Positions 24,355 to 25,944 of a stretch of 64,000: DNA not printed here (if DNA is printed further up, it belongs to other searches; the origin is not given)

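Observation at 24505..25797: Unusual regulator: Arch_ATPase-like NTPase with a degenerate P-loop fused to a C-terminal OmpR/PhoB winged helix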

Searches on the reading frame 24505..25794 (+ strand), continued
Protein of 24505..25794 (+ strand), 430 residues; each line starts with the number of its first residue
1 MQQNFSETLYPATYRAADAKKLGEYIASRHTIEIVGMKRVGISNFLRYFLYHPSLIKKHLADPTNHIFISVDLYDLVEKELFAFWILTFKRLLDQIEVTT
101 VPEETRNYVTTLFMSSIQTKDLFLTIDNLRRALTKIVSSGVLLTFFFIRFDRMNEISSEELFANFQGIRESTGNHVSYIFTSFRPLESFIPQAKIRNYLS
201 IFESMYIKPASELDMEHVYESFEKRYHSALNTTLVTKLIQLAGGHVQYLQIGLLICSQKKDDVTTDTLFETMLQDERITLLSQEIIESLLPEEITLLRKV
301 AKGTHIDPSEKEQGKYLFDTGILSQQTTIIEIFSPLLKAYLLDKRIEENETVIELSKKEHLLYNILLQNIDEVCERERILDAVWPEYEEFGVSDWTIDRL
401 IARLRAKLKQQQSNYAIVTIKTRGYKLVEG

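Call 49: find_encoding_contigs(protein=P0392, flank=3000, max_places=2)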
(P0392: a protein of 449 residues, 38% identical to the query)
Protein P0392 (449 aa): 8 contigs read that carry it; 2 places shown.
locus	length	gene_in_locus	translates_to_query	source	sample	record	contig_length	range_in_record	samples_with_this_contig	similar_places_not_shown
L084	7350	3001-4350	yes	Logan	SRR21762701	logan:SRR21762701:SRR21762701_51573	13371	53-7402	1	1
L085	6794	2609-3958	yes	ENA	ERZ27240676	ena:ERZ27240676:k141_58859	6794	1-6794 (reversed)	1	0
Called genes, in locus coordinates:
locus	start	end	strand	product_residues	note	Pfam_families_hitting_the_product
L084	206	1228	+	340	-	PF08240:ADH_N, PF16912:Glu_dehyd_C, PF00107:ADH_zinc_N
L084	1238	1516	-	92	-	PF05016:ParE_toxin, PF15738:YafQ_toxin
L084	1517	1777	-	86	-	PF04221:RelB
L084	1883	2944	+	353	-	PF04909:Amidohydro_2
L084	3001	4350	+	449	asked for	PF13401:AAA_22 (faint), PF00486:Trans_reg_C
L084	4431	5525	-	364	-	PF03706:LPG_synthase_TM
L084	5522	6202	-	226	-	PF00583:Acetyltransf_1, PF13508:Acetyltransf_7, PF13673:Acetyltransf_10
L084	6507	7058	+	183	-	PF00156:Pribosyltran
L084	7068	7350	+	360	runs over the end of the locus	PF03462:PCRF, PF00472:RF-1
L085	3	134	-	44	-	?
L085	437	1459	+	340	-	PF08240:ADH_N, PF16912:Glu_dehyd_C, PF00107:ADH_zinc_N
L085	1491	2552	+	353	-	PF04909:Amidohydro_2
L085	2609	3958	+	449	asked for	PF13401:AAA_22 (faint), PF00486:Trans_reg_C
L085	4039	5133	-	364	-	PF03706:LPG_synthase_TM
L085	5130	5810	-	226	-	PF00583:Acetyltransf_1, PF13508:Acetyltransf_7, PF13673:Acetyltransf_10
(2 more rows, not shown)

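Call 50: find_encoding_contigs(protein=P0298, flank=3000, max_places=1)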
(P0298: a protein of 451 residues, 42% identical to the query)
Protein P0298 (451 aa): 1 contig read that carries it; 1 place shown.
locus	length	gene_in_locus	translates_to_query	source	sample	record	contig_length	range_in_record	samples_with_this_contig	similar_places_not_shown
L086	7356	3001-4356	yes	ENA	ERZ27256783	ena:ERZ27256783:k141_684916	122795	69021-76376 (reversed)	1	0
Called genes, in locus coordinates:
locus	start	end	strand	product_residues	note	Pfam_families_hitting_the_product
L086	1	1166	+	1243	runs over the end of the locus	PF01590:GAF, PF13185:GAF_2, PF13492:GAF_3, PF01590:GAF, PF13185:GAF_2, PF13492:GAF_3, PF01590:GAF, PF13185:GAF_2, +13 more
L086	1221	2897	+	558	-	PF00072:Response_reg, PF19974:TCAD9, PF01636:APH, PF19974:TCAD9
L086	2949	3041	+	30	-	-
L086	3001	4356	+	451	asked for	PF20703:nSTAND1, PF00486:Trans_reg_C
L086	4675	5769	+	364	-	-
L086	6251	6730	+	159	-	PF00106:adh_short, PF13561:adh_short_C2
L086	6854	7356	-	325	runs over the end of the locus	PF01073:3Beta_HSD, PF01370:Epimerase, PF02719:Polysacc_synt_2, PF04321:RmlD_sub_bind, PF16363:GDP_Man_Dehyd, PF07993:NAD_binding_4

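Call 51: find_encoding_contigs(protein=P0374, flank=3000, max_places=1)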
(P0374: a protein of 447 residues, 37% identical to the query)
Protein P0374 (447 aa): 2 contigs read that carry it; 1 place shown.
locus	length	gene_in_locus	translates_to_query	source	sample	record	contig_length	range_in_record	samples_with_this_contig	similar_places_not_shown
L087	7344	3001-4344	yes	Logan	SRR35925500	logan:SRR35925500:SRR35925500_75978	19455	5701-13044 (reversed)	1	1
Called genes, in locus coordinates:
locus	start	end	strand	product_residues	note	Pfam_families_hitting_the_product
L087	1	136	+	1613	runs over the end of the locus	PF01590:GAF, PF13185:GAF_2, PF13492:GAF_3, PF01590:GAF, PF13185:GAF_2, PF13185:GAF_2, PF01590:GAF, PF13185:GAF_2, +5 more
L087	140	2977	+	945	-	PF00072:Response_reg (faint), PF19974:TCAD9, PF00656:Peptidase_C14, PF19960:EAD7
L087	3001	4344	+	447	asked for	PF13191:AAA_16 (faint), PF20703:nSTAND1 (weak), PF13401:AAA_22 (faint), PF00486:Trans_reg_C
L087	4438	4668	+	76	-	-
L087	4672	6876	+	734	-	PF13625:Helicase_C_3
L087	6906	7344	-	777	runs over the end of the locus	PF04326:SLFN_AlbA_2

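Call 52: find_encoding_contigs(protein=P0375, flank=3000, max_places=1)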
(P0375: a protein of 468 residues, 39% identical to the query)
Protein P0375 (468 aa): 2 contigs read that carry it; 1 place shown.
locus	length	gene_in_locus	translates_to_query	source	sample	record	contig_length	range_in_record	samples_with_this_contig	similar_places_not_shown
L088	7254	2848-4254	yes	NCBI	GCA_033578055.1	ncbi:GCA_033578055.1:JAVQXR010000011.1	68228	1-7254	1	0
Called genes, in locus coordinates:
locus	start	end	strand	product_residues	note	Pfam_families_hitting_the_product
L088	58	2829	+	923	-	PF19974:TCAD9, PF01636:APH, PF19974:TCAD9, PF12770:CHAT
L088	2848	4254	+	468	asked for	PF13191:AAA_16 (weak), PF13401:AAA_22 (weak), PF00486:Trans_reg_C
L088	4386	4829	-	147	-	PF20126:TumE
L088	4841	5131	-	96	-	-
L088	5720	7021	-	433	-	PF00534:Glycos_transf_1, PF13692:Glyco_trans_1_4, PF13524:Glyco_trans_1_2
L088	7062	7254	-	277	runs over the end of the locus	PF00149:Metallophos, PF12850:Metallophos_2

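Call 67: search_protein_families(library=padloc, proteins=[window:24505-25794:+, P0221, P0247, P0298, P0374, P0375], max_evalue=0.01)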
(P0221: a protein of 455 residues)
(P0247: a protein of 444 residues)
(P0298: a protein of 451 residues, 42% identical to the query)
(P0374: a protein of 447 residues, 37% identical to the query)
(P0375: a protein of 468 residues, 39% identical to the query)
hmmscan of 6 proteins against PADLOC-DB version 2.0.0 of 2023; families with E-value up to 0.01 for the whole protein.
window:24505-25794:+ (430 aa): 0 families

P0221 (455 aa): 1 family
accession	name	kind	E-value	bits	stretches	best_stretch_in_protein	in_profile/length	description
PDLC00849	E1-E2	-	0.0066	13.2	0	30-58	335-362/582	E1-E2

P0247 (444 aa): 0 families

P0298 (451 aa): 0 families

P0374 (447 aa): 0 families

P0375 (468 aa): 0 families
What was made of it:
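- On Known anti-phage defence or TCAD9-linked conflict systems: There are no PADLOC matches (call 67).
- Tried and rejected: No PADLOC match (call 67).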

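Call 68: search_protein_families(library=ncbifam, proteins=[L001:7334-9511:+, L014:2581-3912:-, L018:1344-2522:-, L009:1856-2815:-, L073:1555-2604:-], max_evalue=0.00001)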
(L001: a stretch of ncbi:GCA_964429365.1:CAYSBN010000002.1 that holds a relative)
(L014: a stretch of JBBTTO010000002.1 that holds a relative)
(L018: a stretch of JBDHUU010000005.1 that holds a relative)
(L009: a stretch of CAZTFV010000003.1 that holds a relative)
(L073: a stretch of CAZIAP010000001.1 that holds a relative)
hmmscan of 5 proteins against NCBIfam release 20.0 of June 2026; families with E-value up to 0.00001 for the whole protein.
L001:7334-9511:+ (726 aa): 16 families
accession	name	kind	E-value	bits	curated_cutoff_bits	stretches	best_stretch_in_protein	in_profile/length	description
NF004349.1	PRK05729.1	equivalog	4.1e-260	865.6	704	1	3-722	2-700/860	valine--tRNA ligase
TIGR00422.1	valS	equivalog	2.6e-246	819.8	612.1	1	1-722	1-716/863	valine--tRNA ligase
NF011492.0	PRK14900.1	equivalog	2.7e-199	664.5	1783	1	2-721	10-729/1044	valine--tRNA ligase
NF009687.0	PRK13208.1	equivalog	5e-144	481.4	738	1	2-721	7-719/801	valine--tRNA ligase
TIGR00392.1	ileS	equivalog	1.6e-98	331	621.4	3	443-720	523-806/861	isoleucine--tRNA ligase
NF000540.1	alt_ValS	exception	1.5e-83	281.2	900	2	8-434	7-450/827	valine--tRNA ligase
NF040702.1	ileS_w_GNAT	exception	4.3e-52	177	1999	3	40-198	54-217/1100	isoleucine--tRNA ligase, N-acetyltransferase domain-containing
NF008957.0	PRK12300.1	subfamily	3.3e-50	171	677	2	5-235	4-247/946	leucine--tRNA ligase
TIGR00396.1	leuS_bact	equivalog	2.8e-43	148.1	548.4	2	530-708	604-763/843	leucine--tRNA ligase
TIGR00395.1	leuS_arch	equivalog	1.4e-42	145.8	648.5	2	8-237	1-243/938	leucine--tRNA ligase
NF000258.1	MupB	exception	1.5e-35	122.3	1900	2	452-704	509-764/1033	mupirocin-resistant isoleucine--tRNA ligase MupB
NF000257.1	MupA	exception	1.6e-35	122.2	1900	2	253-705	295-763/1024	mupirocin-resistant isoleucine--tRNA ligase MupA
TIGR00398.1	metG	equivalog_domain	3.6e-31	108.5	336.35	2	395-707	205-505/530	methionine--tRNA ligase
NF008900.0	PRK12267.1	equivalog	8.9e-27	93.8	598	2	459-707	228-480/648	methionine--tRNA ligase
NF001100.0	PRK00133.1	equivalog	5.7e-17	61.5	587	2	403-709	216-508/676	methionine--tRNA ligase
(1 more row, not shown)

L014:2581-3912:- (443 aa): 1 family
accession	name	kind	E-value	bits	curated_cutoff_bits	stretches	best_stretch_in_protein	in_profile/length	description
TIGR00167.1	cbbA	subfamily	1.9e-10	40.6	215.6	1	80-355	9-246/290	ketose-bisphosphate aldolase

L018:1344-2522:- (392 aa): 1 family
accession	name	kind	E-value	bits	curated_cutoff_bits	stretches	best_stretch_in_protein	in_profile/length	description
NF010569.0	PRK13962.1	equivalog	3.3e-114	382.4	883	1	1-389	4-394/645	bifunctional phosphoglycerate kinase/triosephosphate isomerase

L009:1856-2815:- (319 aa): 10 families
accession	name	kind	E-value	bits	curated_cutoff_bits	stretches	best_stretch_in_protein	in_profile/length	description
NF006778.0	PRK09293.1-1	equivalog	1.5e-117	392.1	368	1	12-314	5-325/335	class 1 fructose-bisphosphatase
NF006779.0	PRK09293.1-3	equivalog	3.4e-91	305.7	349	1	18-315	9-327/334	class 1 fructose-bisphosphatase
NF006780.0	PRK09293.1-4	equivalog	1.4e-69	234.7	358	1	44-313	36-317/343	class 1 fructose-bisphosphatase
NF006783.0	PRK09293.2-4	equivalog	2.4e-61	207.4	521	1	34-315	29-307/315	class 1 fructose-bisphosphatase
NF006784.0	PRK09293.2-5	equivalog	7.8e-51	173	395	1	44-315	9-273/279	class 1 fructose-bisphosphatase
NF006786.0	PRK09293.3-3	subfamily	4.4e-50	170.5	428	1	46-317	18-284/286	class 1 fructose-bisphosphatase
NF006782.0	PRK09293.2-3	equivalog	1e-45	156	457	1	46-316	11-276/280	class 1 fructose-bisphosphatase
NF006785.0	PRK09293.3-2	equivalog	1.5e-44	152.3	477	1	46-316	26-288/291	class 1 fructose-bisphosphatase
NF006781.0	PRK09293.2-1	equivalog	3.7e-20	72.4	576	1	76-282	55-247/290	class 1 fructose-bisphosphatase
NF009321.0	PRK12676.1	equivalog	4.7e-08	32.4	264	1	67-132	39-102/264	bifunctional fructose-bisphosphatase/inositol-phosphate phosphatase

L073:1555-2604:- (349 aa): 0 families

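Call 70: search_protein_families(library=pfam, proteins=[L001:4836-5873:-, L012:2445-3893:-, L030:760-2541:-, L038:2321-3802:-, L037:2043-3842:-, L044:2614-3903:-, L051:2913-3842:-, L073:2615-3871:-, L076:1010-2335:-, L006:388-1305:+], max_evalue=0.0001)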
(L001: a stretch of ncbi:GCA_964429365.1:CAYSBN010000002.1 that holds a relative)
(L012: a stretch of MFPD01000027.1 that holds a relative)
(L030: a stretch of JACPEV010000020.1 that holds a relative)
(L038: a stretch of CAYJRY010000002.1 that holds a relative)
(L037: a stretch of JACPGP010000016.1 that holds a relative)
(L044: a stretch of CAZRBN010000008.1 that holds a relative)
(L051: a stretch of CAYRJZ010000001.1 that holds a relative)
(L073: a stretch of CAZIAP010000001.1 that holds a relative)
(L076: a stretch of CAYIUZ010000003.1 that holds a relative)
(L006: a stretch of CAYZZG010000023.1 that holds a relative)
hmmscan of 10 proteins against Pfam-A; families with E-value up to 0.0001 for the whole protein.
L001:4836-5873:- (345 aa): 0 families

L012:2445-3893:- (482 aa): 0 families

L030:760-2541:- (593 aa): 0 families

L038:2321-3802:- (493 aa): 1 family
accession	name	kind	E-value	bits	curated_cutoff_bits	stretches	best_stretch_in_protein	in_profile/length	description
PF00535.33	Glycos_transf_2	-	5.8e-06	26.8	23.3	1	78-241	2-143/168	Glycosyl transferase family 2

L037:2043-3842:- (599 aa): 0 families

L044:2614-3903:- (429 aa): 3 families
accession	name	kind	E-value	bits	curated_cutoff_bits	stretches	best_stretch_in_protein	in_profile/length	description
PF00208.27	ELFV_dehydrog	-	7.6e-70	235.8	23.4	1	189-426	1-237/241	Glutamate/Leucine/Phenylalanine/Valine dehydrogenase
PF02812.23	ELFV_dehydrog_N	-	2.9e-57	192.4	25.3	1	41-167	1-127/129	Glu/Leu/Phe/Val dehydrogenase, dimerisation domain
PF02826.25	2-Hacid_dh_C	-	1.6e-05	24.8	25.1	0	213-253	30-70/178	D-isomer specific 2-hydroxyacid dehydrogenase, NAD binding domain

L051:2913-3842:- (309 aa): 0 families

L073:2615-3871:- (418 aa): 2 families
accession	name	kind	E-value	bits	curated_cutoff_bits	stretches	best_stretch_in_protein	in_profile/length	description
PF12899.13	Glyco_hydro_100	-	4.2e-22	78.9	23.6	1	106-409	113-435/435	Alkaline and neutral invertase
PF06202.20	GDE_C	-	1.8e-08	34.2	21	1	109-372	82-326/367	Amylo-alpha-1,6-glucosidase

L076:1010-2335:- (441 aa): 1 family
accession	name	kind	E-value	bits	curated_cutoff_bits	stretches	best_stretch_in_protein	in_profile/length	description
PF03320.18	FBPase_glpX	-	8.2e-11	41.8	27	1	198-339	97-223/307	Bacterial fructose-1,6-bisphosphatase, glpX-encoded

L006:388-1305:+ (306 aa): 2 families
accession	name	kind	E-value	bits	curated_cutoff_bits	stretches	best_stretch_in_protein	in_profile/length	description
PF04332.21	DUF475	-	2e-43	149.8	27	1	22-297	1-286/293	Protein of unknown function (DUF475)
PF03741.22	TerC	-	1.7e-18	67.4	27.8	2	143-271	48-177/178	Integral membrane protein TerC family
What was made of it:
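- Tried and rejected: The results are mixed (GH100-like, GlpX-like, GDH, GT2, TerC, five unknowns; call 70), so this stays a weak lead.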

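Call 71: find_encoding_contigs(protein=P0301, flank=3500, max_places=1)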
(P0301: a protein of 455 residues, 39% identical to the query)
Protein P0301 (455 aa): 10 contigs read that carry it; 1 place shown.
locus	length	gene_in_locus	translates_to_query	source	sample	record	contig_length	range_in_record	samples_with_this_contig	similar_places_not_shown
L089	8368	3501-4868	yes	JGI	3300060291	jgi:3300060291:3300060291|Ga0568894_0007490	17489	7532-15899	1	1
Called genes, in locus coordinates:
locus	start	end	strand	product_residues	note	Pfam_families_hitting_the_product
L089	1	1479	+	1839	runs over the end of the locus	PF01590:GAF, PF13185:GAF_2, PF13492:GAF_3, PF01590:GAF, PF13185:GAF_2, PF13492:GAF_3, PF01590:GAF, PF13185:GAF_2, +10 more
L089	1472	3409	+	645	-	PF01636:APH, PF19974:TCAD9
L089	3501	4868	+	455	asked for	PF00486:Trans_reg_C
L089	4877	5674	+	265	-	PF00459:Inositol_P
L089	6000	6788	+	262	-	PF01145:Band_7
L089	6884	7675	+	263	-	PF16546:SGTA_dimer (faint)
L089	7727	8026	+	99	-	-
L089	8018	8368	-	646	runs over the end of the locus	?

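Call 72: find_encoding_contigs(protein=P0377, flank=3500, max_places=1)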
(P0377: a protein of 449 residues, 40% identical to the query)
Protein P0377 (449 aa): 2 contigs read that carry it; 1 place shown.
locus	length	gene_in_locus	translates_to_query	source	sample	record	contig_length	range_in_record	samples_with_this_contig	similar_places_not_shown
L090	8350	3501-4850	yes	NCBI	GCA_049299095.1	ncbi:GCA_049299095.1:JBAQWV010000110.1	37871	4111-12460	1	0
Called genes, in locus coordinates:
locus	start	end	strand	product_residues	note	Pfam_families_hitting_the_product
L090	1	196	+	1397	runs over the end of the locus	PF01590:GAF, PF13185:GAF_2, PF13492:GAF_3 (weak), PF01590:GAF (weak), PF13185:GAF_2 (weak), PF02518:HATPase_c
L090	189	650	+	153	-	PF00072:Response_reg (faint)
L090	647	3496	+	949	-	PF01636:APH (weak), PF19974:TCAD9, PF00149:Metallophos, PF12850:Metallophos_2 (faint)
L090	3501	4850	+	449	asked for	PF13191:AAA_16 (weak), PF20703:nSTAND1 (weak), PF13401:AAA_22 (faint), PF00486:Trans_reg_C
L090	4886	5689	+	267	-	PF00459:Inositol_P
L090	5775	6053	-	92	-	PF01037:AsnC_trans_reg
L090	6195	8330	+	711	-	PF22148:Fervidolysin_NPro-like, PF00082:Peptidase_S8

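Call 73: find_encoding_contigs(protein=P0307, flank=3500, max_places=1)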
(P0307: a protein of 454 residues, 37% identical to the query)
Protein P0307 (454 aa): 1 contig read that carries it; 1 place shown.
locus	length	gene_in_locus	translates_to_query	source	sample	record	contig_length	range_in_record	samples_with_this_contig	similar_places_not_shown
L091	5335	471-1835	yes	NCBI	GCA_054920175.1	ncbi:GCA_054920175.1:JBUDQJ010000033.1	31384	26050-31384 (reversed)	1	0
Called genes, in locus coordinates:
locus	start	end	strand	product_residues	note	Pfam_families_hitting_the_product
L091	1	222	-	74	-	?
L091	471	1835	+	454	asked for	PF00486:Trans_reg_C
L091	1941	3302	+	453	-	PF01411:tRNA-synt_2c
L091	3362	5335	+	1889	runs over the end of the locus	PF01590:GAF, PF13185:GAF_2, PF01590:GAF, PF13185:GAF_2, PF13492:GAF_3, PF01590:GAF, PF13185:GAF_2, PF01590:GAF, +23 more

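Call 74: find_encoding_contigs(protein=P0293, flank=3500, max_places=1)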
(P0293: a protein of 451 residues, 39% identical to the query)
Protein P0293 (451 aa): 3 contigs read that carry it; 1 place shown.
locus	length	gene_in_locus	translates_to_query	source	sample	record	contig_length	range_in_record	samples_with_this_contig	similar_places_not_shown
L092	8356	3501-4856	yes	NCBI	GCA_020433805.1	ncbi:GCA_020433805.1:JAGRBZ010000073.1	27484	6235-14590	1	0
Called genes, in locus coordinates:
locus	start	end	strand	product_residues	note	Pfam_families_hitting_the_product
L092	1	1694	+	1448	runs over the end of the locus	PF01590:GAF, PF13185:GAF_2, PF01590:GAF, PF13185:GAF_2, PF13492:GAF_3, PF01590:GAF, PF13185:GAF_2, PF01590:GAF, +3 more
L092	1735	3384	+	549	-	PF00072:Response_reg, PF19974:TCAD9, PF01636:APH, PF19974:TCAD9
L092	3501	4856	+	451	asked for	PF00486:Trans_reg_C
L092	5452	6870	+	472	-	PF19960:EAD7, PF26549:Tricorn_N (faint), PF07676:PD40 (faint)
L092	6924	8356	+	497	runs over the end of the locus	PF26549:Tricorn_N, PF07676:PD40 (weak)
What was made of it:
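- On Known anti-phage defence or TCAD9-linked conflict systems: The linkage is seen only for the canonical Chloroflexota clade (calls 50-52, 71-74).
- In 6 of 8 sampled canonical-clade loci the gene directly follows a TCAD9/APH-like protein, often with REC, caspase, CHAT or Metallophos domains, and a giant multi-GAF sensor (calls 50-52, 71, 72, 74).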
